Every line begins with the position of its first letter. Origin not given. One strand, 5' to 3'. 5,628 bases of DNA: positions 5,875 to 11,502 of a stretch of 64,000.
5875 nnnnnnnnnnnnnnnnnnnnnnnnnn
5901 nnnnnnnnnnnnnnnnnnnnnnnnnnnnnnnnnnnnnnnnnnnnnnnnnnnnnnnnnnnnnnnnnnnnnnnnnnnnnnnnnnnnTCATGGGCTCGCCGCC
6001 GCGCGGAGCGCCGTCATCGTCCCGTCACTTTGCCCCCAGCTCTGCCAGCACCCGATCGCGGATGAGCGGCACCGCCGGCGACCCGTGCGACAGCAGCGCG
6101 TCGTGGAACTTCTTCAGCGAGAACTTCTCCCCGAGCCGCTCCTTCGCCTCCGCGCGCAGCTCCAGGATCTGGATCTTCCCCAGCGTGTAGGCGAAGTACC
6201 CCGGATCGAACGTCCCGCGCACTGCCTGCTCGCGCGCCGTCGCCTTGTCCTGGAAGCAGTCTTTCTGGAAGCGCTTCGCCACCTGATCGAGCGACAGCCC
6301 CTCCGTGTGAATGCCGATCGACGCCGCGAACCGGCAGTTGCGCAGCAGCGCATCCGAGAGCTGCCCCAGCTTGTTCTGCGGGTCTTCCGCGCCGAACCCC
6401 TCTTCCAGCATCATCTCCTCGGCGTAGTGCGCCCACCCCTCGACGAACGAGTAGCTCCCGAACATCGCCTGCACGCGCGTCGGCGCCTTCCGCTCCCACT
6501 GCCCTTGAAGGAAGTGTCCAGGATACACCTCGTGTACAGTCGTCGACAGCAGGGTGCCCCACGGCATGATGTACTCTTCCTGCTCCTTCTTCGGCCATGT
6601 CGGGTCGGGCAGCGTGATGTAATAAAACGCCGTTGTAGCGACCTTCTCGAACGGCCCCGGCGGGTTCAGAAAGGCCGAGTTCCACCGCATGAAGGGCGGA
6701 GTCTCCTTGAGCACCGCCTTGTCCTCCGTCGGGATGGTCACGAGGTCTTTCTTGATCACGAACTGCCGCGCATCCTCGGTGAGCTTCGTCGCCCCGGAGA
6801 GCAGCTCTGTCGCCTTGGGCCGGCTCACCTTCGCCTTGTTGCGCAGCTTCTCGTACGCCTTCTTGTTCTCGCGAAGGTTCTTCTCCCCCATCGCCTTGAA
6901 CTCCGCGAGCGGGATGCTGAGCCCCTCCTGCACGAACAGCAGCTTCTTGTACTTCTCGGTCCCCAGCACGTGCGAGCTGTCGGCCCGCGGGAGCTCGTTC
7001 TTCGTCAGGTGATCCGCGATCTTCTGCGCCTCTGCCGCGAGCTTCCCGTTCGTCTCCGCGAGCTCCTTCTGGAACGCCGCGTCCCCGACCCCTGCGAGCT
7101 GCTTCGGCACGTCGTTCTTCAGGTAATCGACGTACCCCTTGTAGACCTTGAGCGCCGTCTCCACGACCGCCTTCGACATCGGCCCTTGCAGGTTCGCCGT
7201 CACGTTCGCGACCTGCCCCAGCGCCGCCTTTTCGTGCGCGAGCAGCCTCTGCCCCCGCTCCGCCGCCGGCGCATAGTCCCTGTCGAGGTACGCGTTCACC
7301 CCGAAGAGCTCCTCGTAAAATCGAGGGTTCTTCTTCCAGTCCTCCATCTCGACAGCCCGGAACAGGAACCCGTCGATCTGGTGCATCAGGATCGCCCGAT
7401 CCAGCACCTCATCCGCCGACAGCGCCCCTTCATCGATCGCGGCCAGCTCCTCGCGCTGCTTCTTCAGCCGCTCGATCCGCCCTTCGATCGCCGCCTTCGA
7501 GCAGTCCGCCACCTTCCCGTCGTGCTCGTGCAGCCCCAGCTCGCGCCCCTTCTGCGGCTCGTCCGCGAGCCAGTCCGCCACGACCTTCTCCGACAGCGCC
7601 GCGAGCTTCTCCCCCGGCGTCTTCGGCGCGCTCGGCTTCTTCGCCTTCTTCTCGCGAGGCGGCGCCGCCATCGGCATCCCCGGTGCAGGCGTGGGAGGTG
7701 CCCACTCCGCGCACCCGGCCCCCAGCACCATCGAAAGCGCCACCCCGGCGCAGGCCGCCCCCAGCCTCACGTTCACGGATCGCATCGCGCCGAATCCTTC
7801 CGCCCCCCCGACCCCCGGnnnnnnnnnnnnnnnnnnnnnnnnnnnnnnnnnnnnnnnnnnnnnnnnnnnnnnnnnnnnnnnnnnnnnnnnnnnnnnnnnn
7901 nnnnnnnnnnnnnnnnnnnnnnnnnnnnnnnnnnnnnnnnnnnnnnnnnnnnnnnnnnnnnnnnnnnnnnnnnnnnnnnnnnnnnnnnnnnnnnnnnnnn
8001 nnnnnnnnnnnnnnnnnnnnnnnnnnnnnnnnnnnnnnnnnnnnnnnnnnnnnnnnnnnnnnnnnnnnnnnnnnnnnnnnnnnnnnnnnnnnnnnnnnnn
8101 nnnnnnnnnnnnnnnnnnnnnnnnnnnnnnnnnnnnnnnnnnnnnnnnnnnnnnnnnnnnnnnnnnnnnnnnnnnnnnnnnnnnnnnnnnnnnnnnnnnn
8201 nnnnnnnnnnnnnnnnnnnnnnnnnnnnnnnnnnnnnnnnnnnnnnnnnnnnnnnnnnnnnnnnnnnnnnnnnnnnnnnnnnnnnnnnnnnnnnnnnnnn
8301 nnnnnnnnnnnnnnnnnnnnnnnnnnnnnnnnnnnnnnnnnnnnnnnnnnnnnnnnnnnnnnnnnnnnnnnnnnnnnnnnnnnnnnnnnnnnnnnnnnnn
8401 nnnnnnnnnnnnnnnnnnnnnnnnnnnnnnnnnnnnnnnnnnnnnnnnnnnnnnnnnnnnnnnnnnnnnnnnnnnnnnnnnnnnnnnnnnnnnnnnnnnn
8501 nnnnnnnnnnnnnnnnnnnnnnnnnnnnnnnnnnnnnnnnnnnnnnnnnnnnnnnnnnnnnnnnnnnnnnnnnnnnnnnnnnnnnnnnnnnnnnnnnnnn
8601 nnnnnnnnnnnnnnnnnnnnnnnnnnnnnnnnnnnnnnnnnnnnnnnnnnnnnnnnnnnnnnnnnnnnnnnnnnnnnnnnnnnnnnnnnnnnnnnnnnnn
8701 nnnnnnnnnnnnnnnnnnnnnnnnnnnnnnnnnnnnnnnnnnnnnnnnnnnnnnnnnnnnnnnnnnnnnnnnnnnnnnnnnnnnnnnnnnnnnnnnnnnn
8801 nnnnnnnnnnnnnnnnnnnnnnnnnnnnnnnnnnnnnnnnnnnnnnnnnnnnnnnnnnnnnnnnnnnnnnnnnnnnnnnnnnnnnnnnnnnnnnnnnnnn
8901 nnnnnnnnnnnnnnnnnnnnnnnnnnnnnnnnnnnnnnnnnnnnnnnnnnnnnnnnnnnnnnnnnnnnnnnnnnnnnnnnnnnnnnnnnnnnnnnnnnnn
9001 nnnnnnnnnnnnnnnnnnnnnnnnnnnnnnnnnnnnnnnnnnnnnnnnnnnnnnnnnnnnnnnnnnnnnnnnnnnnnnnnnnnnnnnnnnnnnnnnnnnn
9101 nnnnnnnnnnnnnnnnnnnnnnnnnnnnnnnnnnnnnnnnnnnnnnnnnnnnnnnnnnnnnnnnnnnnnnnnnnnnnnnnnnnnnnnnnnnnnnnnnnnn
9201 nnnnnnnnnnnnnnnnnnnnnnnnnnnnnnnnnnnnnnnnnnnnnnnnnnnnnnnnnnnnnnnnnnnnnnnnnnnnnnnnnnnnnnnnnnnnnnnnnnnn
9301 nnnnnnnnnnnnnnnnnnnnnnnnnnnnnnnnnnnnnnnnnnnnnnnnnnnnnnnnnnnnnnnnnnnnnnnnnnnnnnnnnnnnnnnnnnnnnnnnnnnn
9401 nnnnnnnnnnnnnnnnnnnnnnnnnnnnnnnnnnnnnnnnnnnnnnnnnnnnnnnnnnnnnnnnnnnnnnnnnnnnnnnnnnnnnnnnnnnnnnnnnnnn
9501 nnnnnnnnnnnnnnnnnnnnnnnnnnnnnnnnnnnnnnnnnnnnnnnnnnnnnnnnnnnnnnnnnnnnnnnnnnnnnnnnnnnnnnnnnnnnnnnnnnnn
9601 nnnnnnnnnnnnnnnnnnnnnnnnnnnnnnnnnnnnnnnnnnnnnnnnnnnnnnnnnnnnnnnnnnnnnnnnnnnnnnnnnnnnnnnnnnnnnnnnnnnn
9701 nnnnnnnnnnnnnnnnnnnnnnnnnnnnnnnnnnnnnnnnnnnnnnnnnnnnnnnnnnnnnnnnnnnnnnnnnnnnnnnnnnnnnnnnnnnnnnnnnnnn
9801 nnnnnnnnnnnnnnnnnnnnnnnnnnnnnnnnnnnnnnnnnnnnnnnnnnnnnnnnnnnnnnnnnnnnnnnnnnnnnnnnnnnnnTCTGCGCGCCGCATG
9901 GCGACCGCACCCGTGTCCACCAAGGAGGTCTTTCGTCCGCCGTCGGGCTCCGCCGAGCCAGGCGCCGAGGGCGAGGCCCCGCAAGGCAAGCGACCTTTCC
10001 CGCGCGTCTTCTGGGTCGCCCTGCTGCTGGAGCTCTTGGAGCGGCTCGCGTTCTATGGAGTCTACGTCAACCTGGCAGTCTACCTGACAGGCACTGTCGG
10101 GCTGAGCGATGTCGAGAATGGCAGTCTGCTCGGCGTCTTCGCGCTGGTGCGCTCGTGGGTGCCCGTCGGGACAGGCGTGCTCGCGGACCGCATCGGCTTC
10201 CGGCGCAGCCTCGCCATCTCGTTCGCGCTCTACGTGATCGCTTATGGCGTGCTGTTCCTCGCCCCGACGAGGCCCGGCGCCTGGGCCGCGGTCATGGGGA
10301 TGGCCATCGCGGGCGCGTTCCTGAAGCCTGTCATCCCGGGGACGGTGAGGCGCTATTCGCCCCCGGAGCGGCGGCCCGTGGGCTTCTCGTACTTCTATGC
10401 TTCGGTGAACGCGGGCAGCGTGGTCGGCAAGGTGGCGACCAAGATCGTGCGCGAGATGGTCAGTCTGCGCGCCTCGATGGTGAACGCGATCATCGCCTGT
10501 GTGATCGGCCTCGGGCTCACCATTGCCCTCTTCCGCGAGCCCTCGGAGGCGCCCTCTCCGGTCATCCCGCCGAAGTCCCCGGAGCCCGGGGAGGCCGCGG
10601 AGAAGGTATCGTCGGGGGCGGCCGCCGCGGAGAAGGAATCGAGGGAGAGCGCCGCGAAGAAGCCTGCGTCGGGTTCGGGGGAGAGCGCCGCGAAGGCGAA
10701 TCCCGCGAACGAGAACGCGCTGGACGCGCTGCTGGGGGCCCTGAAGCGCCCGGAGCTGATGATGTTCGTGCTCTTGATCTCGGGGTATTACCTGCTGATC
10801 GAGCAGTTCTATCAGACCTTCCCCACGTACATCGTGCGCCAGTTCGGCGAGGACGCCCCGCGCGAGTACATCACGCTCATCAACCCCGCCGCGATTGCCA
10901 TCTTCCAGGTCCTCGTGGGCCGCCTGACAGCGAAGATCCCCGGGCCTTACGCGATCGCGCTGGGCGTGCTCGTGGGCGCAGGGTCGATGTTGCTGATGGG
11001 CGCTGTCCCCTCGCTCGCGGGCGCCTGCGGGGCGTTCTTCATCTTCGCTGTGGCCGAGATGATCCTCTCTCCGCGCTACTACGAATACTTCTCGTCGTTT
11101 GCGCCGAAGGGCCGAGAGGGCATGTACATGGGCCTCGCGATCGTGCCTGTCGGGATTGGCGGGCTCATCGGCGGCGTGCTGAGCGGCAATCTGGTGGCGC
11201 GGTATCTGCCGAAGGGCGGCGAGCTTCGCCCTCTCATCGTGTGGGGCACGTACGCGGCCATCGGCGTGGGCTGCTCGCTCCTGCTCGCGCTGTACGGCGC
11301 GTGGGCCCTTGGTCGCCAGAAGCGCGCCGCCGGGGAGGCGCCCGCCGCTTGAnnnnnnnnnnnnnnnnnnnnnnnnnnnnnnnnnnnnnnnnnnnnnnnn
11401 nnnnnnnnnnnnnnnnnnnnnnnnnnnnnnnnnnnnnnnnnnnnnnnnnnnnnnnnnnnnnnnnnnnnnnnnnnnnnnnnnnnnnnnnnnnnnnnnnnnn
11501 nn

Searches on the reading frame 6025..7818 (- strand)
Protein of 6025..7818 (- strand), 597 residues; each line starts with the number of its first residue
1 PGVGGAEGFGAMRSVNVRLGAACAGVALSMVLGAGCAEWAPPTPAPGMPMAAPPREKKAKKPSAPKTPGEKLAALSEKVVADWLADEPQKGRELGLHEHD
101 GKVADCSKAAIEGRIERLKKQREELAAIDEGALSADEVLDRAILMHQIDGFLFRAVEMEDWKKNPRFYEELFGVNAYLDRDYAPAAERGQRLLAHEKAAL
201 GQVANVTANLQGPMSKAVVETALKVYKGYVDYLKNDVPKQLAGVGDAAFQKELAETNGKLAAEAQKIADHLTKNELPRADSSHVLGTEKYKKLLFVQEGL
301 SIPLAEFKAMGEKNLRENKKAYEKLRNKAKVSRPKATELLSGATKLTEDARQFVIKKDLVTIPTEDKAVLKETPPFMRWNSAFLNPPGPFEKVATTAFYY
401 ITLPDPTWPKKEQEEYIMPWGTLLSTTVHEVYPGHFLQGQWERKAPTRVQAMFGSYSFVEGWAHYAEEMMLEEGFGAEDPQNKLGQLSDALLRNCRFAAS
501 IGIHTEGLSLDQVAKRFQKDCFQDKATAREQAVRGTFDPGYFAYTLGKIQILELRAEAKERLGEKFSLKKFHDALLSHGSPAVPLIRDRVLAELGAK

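Call 55: search_protein_families(library=pfam, max_evalue=0.0001, proteins=[window:6025-7818:-])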
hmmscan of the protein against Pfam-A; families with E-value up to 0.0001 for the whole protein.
window:6025-7818:- (597 aa): 1 family
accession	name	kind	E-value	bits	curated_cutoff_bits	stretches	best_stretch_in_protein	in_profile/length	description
PF05960.17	DUF885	-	7.5e-85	287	32.4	1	88-590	1-532/532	Bacterial protein of unknown function (DUF885)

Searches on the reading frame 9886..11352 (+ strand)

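Call 55: search_protein_families(library=pfam, max_evalue=0.0001, proteins=[window:9886-11352:+])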
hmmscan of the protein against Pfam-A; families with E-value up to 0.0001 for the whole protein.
window:9886-11352:+ (488 aa): 3 families
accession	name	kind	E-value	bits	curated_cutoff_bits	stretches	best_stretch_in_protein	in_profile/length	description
PF07690.21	MFS_1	-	6.7e-31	107.9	33.4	1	47-429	3-346/347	Major Facilitator Superfamily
PF12832.13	MFS_1_like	-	5.3e-07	29.5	25.2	0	64-151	23-110/373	MFS_1 like family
PF00854.27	PTR2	-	1.2e-05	24.8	27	0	161-209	66-111/392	POT family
